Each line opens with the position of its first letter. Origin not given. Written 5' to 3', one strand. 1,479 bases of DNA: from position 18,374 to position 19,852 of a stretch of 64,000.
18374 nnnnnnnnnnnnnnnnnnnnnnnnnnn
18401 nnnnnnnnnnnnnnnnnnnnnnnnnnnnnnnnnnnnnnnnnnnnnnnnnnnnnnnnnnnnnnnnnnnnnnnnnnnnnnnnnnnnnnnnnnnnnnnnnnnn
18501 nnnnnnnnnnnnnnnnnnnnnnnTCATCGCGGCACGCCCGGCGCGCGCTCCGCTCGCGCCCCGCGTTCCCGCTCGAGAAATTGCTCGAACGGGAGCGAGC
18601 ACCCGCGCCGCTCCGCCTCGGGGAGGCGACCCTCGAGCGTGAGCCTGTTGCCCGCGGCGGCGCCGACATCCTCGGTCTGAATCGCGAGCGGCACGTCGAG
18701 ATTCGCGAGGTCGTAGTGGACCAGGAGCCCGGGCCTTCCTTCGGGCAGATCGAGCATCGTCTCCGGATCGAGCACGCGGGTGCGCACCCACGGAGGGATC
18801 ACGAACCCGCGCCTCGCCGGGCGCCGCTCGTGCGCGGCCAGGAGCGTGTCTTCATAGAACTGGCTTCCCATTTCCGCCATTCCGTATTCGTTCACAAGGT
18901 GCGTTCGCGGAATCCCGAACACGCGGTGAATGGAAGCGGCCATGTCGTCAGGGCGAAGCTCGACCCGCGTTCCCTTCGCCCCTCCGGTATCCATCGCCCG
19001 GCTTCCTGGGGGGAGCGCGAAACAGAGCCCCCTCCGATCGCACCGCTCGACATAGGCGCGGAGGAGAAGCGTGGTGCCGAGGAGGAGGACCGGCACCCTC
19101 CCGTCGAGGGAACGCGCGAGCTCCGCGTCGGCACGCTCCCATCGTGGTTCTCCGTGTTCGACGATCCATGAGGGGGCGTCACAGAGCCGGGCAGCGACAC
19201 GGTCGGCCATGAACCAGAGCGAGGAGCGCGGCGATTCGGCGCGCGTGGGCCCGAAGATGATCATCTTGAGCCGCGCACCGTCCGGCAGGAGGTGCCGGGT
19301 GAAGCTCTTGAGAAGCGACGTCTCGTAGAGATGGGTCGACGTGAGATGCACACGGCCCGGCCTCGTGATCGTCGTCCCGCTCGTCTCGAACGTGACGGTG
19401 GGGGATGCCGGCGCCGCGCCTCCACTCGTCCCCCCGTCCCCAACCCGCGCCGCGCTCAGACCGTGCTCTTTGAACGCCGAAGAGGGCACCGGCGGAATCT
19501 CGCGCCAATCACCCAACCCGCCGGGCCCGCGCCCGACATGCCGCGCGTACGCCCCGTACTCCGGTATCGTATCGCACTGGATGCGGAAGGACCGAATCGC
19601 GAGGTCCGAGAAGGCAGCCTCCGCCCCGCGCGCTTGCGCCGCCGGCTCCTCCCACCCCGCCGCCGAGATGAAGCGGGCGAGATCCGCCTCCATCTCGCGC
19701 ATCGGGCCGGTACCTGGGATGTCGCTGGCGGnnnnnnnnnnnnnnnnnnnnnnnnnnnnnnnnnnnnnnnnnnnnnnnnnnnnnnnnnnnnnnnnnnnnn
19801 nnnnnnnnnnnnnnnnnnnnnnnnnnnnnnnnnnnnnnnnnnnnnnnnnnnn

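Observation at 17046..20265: LuxC/LuxE-like fatty-acyl reductase pair without luciferase genes, followed by a LOG-family gene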

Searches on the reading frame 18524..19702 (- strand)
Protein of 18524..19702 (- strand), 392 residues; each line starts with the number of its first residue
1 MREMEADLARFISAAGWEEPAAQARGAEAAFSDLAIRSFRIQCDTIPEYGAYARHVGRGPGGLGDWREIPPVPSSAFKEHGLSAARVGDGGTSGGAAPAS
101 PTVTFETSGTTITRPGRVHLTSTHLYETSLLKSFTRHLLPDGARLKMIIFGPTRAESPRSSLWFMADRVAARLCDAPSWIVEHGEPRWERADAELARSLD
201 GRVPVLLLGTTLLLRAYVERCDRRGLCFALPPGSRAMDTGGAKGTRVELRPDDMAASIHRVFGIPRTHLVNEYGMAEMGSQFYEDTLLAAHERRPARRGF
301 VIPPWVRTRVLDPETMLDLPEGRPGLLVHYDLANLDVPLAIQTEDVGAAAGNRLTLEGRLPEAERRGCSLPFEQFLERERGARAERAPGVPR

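Call 7: search_protein_families(library=pfam, proteins=[window:18524-19702:-], max_evalue=0.01)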
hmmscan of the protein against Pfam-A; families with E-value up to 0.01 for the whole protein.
window:18524-19702:- (392 aa): 2 families
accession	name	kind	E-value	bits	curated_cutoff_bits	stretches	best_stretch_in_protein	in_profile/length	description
PF04443.18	LuxE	-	5.1e-10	39.2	24.9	1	189-374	194-388/391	Acyl-protein synthetase, LuxE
PF00501.34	AMP-binding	-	5.7e-06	25.8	29.9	1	253-328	301-373/384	AMP-binding enzyme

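Call 8: search_protein_families(library=ncbifam, proteins=[window:18524-19702:-], max_evalue=0.01)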
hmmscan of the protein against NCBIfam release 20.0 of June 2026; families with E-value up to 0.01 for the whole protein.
window:18524-19702:- (392 aa): 1 family
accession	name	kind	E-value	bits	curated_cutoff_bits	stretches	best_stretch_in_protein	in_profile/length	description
NF052244.1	LCFA_lig_LuxE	equivalog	5.7e-08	32.1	550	1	301-350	282-331/367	long-chain-fatty-acid--protein ligase LuxE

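Call 14: search_solved_structures(query=window:18524-19702:-, max_evalue=0.01, show_alignments=2)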
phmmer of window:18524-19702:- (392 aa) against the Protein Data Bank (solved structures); distinct sequences matched with E-value up to 0.01: 1.
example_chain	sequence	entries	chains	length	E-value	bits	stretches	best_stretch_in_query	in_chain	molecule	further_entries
7xc6_E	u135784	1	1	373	1.3e-07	34.1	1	144-373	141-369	LuxE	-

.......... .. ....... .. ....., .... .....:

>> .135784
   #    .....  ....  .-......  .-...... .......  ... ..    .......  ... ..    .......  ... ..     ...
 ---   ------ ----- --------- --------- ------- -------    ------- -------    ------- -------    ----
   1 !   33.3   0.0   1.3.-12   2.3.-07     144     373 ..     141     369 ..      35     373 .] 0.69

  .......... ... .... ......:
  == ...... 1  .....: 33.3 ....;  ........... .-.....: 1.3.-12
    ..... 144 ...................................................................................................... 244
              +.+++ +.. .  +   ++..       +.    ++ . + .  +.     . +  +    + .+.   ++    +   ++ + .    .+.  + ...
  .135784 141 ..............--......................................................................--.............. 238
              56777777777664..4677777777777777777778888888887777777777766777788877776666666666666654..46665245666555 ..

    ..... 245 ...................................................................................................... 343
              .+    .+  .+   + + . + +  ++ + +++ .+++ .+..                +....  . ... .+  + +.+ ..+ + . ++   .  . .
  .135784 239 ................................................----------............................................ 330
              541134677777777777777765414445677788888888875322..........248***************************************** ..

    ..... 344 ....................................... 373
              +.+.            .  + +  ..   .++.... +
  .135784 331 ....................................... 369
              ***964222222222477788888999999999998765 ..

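Call 46: find_homologous_proteins(query=window:18524-19702:-)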
Query window:18524-19702:- (392 aa): 2668 proteins with E <= 0.001 among 8000 candidates; the best 120 are listed.
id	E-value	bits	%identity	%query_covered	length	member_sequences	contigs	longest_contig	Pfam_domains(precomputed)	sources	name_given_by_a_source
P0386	7.5e-262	886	100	100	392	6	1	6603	PF04443.18,PF00501.35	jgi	jgi:hypothetical protein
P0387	1.2e-232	790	89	100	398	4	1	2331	PF04443.18,PF00501.35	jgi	jgi:hypothetical protein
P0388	4.6e-223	758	88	100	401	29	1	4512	PF04443.18,PF00501.35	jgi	-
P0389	4.9e-213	725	86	100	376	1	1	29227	PF04443.18,PF00501.35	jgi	jgi:hypothetical protein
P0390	1.1e-209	714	87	97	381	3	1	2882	PF04443.18,PF00501.35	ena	-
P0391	3.5e-202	690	82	96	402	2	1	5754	PF04443.18,PF00501.35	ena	-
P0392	7.3e-186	636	77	97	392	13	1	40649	PF04443.18,PF00501.35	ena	-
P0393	2.2e-165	568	69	97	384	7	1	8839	PF04443.18,PF00501.35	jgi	-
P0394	8.4e-165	567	69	94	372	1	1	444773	PF04443.18,PF00501.35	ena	-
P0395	2.4e-161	555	67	100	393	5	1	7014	PF04443.18,PF00501.35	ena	-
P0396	1.4e-160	553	69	90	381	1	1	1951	PF04443.18,PF00501.35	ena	-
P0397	6.4e-158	544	67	97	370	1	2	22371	PF04443.18,PF00501.35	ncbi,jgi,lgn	jgi:hypothetical protein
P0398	1.4e-157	543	62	98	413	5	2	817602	PF04443.18,PF00501.35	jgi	jgi:hypothetical protein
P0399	3.0e-157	542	68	94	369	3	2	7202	PF04443.18,PF00501.35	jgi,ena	jgi:hypothetical protein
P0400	3.3e-157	542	67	96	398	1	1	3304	PF04443.18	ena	-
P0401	3.6e-157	541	68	97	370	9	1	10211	PF04443.18,PF00501.35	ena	-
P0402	7.9e-156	537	66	100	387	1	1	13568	PF04443.18,PF00501.35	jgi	jgi:hypothetical protein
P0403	8.2e-156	537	68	97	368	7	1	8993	PF04443.18,PF00501.35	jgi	-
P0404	2.4e-155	535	68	96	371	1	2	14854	PF04443.18,PF00501.35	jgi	jgi:hypothetical protein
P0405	5.6e-154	531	68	95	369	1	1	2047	PF04443.18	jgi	jgi:acyl-protein synthetase LuxE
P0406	7.9e-154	530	64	96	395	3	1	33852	PF04443.18,PF00501.35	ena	-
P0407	1.7e-153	529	66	96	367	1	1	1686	PF04443.18,PF00501.35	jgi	jgi:acyl-protein synthetase LuxE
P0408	2.5e-153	529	67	97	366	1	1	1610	PF04443.18,PF00501.35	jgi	jgi:hypothetical protein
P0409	4.0e-153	528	67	97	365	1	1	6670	PF04443.18,PF00501.35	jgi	-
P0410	1.1e-151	523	64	95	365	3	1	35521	PF04443.18,PF00501.35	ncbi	-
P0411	2.3e-150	519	64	95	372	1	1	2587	PF04443.18,PF00501.35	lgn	-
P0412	3.8e-150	518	64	96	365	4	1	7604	PF04443.18,PF00501.35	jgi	-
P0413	4.9e-150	518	65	95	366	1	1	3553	PF04443.18,PF00501.35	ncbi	-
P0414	1.2e-145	504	63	97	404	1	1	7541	PF04443.18,PF00501.35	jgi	jgi:hypothetical protein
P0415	1.2e-143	497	65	90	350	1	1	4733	PF04443.18,PF00501.35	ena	-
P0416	3.8e-143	495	63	93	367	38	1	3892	PF04443.18,PF00501.35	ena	-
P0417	9.3e-143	494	62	94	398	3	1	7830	PF04443.18,PF00501.35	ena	-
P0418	1.6e-142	493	63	97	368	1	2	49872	PF04443.18,PF00501.35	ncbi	-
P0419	3.3e-142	492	64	92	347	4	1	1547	PF04443.18,PF00501.35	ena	-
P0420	4.6e-142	492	63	92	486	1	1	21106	PF04443.18,PF00501.35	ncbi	-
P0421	5.4e-142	491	63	96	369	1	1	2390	PF04443.18,PF00501.35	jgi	jgi:hypothetical protein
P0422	8.0e-142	491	61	95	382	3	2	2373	PF04443.18,PF00501.35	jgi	-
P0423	1.3e-141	490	60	96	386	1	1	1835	PF04443.18,PF00501.35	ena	-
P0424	1.7e-141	490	62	97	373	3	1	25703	PF04443.18,PF00501.35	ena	-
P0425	3.3e-141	489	61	97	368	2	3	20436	PF04443.18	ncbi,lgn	-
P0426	4.1e-141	489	64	89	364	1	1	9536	PF04443.18,PF00501.35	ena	-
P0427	7.9e-141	488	60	97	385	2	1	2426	PF04443.18,PF00501.35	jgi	jgi:hypothetical protein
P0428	8.5e-141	488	63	94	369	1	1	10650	PF04443.18,PF00501.35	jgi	jgi:hypothetical protein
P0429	8.6e-141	488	65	90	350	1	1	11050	PF04443.18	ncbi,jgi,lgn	jgi:acyl-protein synthetase LuxE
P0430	9.4e-141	487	65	91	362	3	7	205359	PF04443.18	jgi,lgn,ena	-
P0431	1.4e-140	487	60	97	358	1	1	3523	PF04443.18,PF00501.35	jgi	jgi:hypothetical protein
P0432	1.8e-140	486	63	95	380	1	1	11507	PF04443.18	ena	-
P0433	3.8e-140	485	62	94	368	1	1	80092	PF04443.18,PF00501.35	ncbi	-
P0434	6.1e-140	485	62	97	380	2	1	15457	PF04443.18,PF00501.35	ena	-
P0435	2.2e-139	483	64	91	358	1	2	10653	PF04443.18,PF00501.35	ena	-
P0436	3.3e-138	479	62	95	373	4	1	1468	PF04443.18,PF00501.35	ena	-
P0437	4.9e-138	478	60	94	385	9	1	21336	PF04443.18,PF00501.35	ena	-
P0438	9.7e-138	477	59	96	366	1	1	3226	PF04443.18,PF00501.35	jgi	jgi:hypothetical protein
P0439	1.9e-137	477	62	90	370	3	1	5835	PF04443.18,PF00501.35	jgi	-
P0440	2.3e-137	476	62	91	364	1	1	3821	PF04443.18,PF00501.35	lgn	-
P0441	1.0e-136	474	63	90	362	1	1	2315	PF04443.18,PF00501.35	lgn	-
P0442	3.5e-136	472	63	91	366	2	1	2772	PF04443.18,PF00501.35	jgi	-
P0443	3.6e-136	472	61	91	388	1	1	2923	PF04443.18,PF00501.35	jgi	jgi:hypothetical protein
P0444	1.5e-135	470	62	96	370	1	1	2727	PF04443.18,PF00501.35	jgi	jgi:hypothetical protein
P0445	6.2e-135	468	59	96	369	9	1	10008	PF04443.18,PF00501.35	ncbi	-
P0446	1.4e-134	467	62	90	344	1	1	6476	PF04443.18,PF00501.35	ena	-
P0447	1.8e-134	467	61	95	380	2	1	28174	PF04443.18,PF00501.35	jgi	jgi:Acyl-protein synthetase, LuxE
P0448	2.4e-133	463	64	89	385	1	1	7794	PF04443.18,PF00501.35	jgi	jgi:hypothetical protein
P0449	2.4e-133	463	58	96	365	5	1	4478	PF04443.18,PF00501.35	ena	-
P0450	5.1e-133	462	60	97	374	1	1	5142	PF04443.18,PF00501.35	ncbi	-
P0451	7.1e-133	461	62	90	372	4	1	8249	PF04443.18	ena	-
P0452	3.0e-132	459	61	90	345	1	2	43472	PF04443.18,PF00501.35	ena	-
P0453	5.5e-132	459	60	97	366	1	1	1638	PF04443.18,PF00501.35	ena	-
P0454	9.8e-132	458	59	97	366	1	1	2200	PF04443.18,PF00501.35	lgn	-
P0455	1.5e-131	457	62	90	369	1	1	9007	PF04443.18,PF00501.35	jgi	jgi:hypothetical protein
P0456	2.5e-131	456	60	92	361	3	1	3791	PF04443.18,PF00501.35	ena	-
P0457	2.6e-131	456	61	88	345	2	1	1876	PF04443.18,PF00501.35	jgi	-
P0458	2.8e-131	456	61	90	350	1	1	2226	PF04443.18,PF00501.35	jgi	-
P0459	5.0e-131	455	61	93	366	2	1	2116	PF04443.18,PF00501.35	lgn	-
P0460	7.3e-131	455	60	89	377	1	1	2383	PF04443.18,PF00501.35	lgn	-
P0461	7.5e-131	455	61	93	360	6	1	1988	PF04443.18,PF00501.35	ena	-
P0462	8.4e-131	455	62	89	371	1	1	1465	PF04443.18,PF00501.35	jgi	jgi:hypothetical protein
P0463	9.6e-131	454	58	100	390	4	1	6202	PF04443.18,PF00501.35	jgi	-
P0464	1.3e-130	454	60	92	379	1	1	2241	PF04443.18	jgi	jgi:Acyl-protein synthetase, LuxE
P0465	1.6e-130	454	60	91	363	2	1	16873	PF04443.18,PF00501.35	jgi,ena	-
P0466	7.3e-130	452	61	90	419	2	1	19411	PF04443.18,PF00501.35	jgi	-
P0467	1.0e-129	451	61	91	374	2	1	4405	PF04443.18,PF00501.35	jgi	jgi:hypothetical protein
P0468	2.4e-129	450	63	86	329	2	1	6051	PF04443.18,PF00501.35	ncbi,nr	ncbi:MAG TPA: hypothetical protein VER77_04565, partial [Candidatus Dormibacteraeota bacterium]|nr:h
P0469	2.6e-129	450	58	96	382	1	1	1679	PF04443.18,PF00501.35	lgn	-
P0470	4.8e-129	449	59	96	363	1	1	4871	PF04443.18,PF00501.35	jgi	jgi:hypothetical protein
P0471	4.9e-129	449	58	95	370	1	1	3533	PF04443.18,PF00501.35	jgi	jgi:hypothetical protein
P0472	5.1e-129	449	60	96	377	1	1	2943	PF04443.18,PF00501.35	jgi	jgi:hypothetical protein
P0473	7.0e-129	448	60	95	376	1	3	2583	PF04443.18,PF00501.35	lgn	-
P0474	1.1e-128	448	56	96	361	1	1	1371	PF04443.18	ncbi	-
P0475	1.4e-128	447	62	88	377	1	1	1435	PF04443.18,PF00501.35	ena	-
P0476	2.2e-128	447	58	97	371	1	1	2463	PF04443.18,PF00501.35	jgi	-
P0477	4.5e-128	446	57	97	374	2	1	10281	PF04443.18,PF00501.35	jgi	jgi:Acyl-protein synthetase, LuxE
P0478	8.2e-128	445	58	94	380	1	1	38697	PF04443.18,PF00501.35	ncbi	ncbi:MAG TPA: AMP-binding protein [Candidatus Eisenbacteria bacterium]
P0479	1.0e-127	444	60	95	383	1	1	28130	PF04443.18,PF00501.35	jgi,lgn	jgi:hypothetical protein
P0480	1.1e-127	444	60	92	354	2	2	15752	PF04443.18,PF00501.35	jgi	jgi:hypothetical protein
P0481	1.5e-127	444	59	92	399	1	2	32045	PF04443.18,PF00501.35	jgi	jgi:acyl-protein synthetase LuxE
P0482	1.8e-127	444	60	90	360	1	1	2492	PF04443.18,PF00501.35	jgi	-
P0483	2.0e-127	444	59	92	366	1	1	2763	PF04443.18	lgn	-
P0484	3.8e-127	443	58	97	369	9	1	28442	PF04443.18,PF00501.35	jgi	jgi:acyl-protein synthetase LuxE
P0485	4.9e-127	442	60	89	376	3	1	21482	PF04443.18,PF00501.35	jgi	-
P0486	5.1e-127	442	57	96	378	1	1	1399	PF04443.18,PF00501.35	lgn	-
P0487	5.3e-127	442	61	86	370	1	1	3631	PF04443.18,PF00501.35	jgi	jgi:hypothetical protein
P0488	1.0e-126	441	58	94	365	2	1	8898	PF04443.18,PF00501.35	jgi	jgi:hypothetical protein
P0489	1.6e-126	441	61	90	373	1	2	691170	PF04443.18,PF00501.35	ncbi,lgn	-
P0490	2.0e-126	440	56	97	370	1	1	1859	PF04443.18,PF00501.35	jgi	jgi:acyl-CoA synthetase (AMP-forming)/AMP-acid ligase II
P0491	3.2e-126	440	60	91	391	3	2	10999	PF04443.18,PF00501.35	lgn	-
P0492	4.7e-126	439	55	95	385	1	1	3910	PF04443.18,PF00501.35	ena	-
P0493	1.1e-125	438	61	89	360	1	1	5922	PF04443.18,PF00501.35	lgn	-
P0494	1.3e-125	438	61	90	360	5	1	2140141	PF04443.18,PF00501.35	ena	-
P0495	2.0e-125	437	58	89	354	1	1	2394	PF04443.18,PF00501.35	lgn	-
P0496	2.1e-125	437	57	96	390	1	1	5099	PF04443.18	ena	-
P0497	2.3e-125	437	57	95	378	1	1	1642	PF04443.18,PF00501.35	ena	-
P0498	2.4e-125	437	57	96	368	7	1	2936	PF04443.18,PF00501.35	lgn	-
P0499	2.5e-125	437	57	96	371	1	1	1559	PF04443.18,PF00501.35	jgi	jgi:hypothetical protein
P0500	4.7e-125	436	59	90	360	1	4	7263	PF04443.18,PF00501.35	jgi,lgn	jgi:hypothetical protein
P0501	6.3e-125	435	59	92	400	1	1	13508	PF04443.18,PF00501.35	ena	-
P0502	9.0e-125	435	57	97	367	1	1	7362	PF04443.18,PF00501.35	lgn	-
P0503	1.0e-124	435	59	90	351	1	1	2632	PF04443.18,PF00501.35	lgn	-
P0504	1.1e-124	435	60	90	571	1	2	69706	PF04443.18,PF00501.35,PF18306.7,PF03641.20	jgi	-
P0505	2.0e-124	434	57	96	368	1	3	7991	PF04443.18,PF00501.35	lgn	-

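Call 47: find_encoding_contigs(protein=P0504, flank=6000, max_places=2)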
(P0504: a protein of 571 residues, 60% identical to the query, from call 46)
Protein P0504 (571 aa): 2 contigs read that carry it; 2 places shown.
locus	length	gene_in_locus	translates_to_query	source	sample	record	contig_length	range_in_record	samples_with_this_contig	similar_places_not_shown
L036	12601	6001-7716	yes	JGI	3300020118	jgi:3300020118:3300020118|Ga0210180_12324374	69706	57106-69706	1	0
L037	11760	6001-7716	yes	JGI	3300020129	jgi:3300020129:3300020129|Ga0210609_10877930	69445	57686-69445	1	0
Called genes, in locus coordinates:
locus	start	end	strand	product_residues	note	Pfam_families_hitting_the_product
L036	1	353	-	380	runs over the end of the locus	PF13623:SurA_N_2 (faint), PF13624:SurA_N_3 (faint), PF13462:Thioredoxin_4, PF01323:DSBA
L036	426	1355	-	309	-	-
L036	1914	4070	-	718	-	PF01293:PEPCK_ATP (weak)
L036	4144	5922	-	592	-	PF00795:CN_hydrolase, PF02540:NAD_synthase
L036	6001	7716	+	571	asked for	PF18306:LDcluster4, PF03641:Lysine_decarbox, PF04443:LuxE, PF00501:AMP-binding (weak)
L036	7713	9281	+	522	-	PF05893:LuxC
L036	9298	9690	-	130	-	PF00127:Copper-bind (faint)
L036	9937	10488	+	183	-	PF00376:MerR, PF13411:MerR_1, PF09278:MerR-DNA-bind (weak)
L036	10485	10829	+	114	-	PF01521:Fe-S_biosyn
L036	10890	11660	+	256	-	PF00005:ABC_tran, PF02463:SMC_N (faint)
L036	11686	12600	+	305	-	?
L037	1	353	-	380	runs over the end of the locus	PF13623:SurA_N_2 (faint), PF13624:SurA_N_3 (faint), PF13462:Thioredoxin_4, PF01323:DSBA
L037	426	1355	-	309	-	-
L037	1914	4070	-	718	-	PF01293:PEPCK_ATP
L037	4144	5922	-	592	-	PF00795:CN_hydrolase, PF02540:NAD_synthase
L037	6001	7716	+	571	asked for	PF18306:LDcluster4, PF03641:Lysine_decarbox, PF04443:LuxE, PF00501:AMP-binding (weak)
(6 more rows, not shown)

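Call 56: search_solved_structures(query=A3, max_evalue=1, show_alignments=1)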
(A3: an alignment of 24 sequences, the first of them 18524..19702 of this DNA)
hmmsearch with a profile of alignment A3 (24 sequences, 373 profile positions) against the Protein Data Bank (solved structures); distinct sequences matched with E-value up to 1: 11.
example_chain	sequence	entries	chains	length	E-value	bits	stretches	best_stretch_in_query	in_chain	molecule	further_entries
7xc6_E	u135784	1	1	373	4.7e-24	88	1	22-360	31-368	LuxE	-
1wiv_A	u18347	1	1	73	0.06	15.2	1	309-348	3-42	ubiquitin-specific protease 14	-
9i05_At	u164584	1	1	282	0.2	13.5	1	46-85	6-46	Putative ribosomal protein L28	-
9g6k_Lr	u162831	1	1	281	0.21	13.5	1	46-85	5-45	Putative ribosomal protein L28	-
5x6u_E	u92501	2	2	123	0.54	12.1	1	39-84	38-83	Ragulator complex protein LAMTOR1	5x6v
5y39_A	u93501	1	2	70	0.57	12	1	41-84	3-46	Ragulator complex protein LAMTOR1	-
5y3a_A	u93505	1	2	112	0.62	11.9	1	39-84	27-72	Ragulator complex protein LAMTOR1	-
4o0n_A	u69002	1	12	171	0.73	11.7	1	96-174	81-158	Nucleoside diphosphate kinase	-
5bxi_A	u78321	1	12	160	0.87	11.4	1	96-173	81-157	Nucleoside diphosphate kinase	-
6ehp_E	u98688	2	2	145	0.9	11.4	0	39-84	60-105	Ragulator complex protein LAMTOR1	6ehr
5yk3_A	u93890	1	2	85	0.96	11.3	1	41-84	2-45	Ragulator complex protein LAMTOR1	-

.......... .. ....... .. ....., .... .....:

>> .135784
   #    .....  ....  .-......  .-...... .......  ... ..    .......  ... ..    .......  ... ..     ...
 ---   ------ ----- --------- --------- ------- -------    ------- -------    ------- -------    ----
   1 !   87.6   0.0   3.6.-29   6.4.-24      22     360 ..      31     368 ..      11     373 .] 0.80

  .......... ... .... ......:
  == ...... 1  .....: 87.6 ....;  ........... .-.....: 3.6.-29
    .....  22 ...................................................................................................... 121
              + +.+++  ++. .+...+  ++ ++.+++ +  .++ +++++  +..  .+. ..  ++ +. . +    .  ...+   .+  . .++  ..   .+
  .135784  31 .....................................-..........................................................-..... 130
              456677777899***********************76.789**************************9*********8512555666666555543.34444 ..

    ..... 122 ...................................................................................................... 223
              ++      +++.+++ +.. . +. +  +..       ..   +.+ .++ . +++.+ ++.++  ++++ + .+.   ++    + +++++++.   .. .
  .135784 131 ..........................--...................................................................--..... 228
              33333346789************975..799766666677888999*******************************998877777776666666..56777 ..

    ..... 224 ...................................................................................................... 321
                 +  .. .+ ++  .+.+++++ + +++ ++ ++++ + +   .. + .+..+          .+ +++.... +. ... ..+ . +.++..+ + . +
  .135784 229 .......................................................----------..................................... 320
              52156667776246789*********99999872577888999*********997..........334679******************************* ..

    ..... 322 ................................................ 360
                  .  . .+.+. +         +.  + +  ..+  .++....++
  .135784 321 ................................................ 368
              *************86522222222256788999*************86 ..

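Call 72: search_protein_families(library=padloc, proteins=[window:18524-19702:-], max_evalue=0.01)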
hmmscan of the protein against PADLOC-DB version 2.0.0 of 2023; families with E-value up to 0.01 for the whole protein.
window:18524-19702:- (392 aa): 0 families

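Call 73: search_protein_families(library=ncbifam, proteins=[P0504], max_evalue=0.001)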
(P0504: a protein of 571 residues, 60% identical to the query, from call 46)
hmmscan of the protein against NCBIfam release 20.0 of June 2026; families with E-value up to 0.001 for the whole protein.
P0504 (571 aa): 5 families
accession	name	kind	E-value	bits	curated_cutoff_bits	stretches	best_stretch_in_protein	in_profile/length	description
TIGR00730.1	TIGR00730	subfamily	1.7e-18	67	96.35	1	8-148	2-143/178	TIGR00730 family Rossman fold protein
TIGR00725.1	TIGR00725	hypoth_equivalog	4e-13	49.1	106.9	1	8-124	3-114/159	TIGR00725 family protein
NF052244.1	LCFA_lig_LuxE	equivalog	1.1e-11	44.4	550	1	237-537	46-329/367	long-chain-fatty-acid--protein ligase LuxE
NF058542.1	CtkRMPhLog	equivalog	9.4e-10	38.7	300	1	20-131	14-126/177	cytokinin riboside 5'-monophosphate phosphoribohydrolase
NF038390.1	Nsidase_PpnN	equivalog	1e-06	27.8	450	1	23-138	160-283/450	nucleotide 5'-monophosphate nucleosidase PpnN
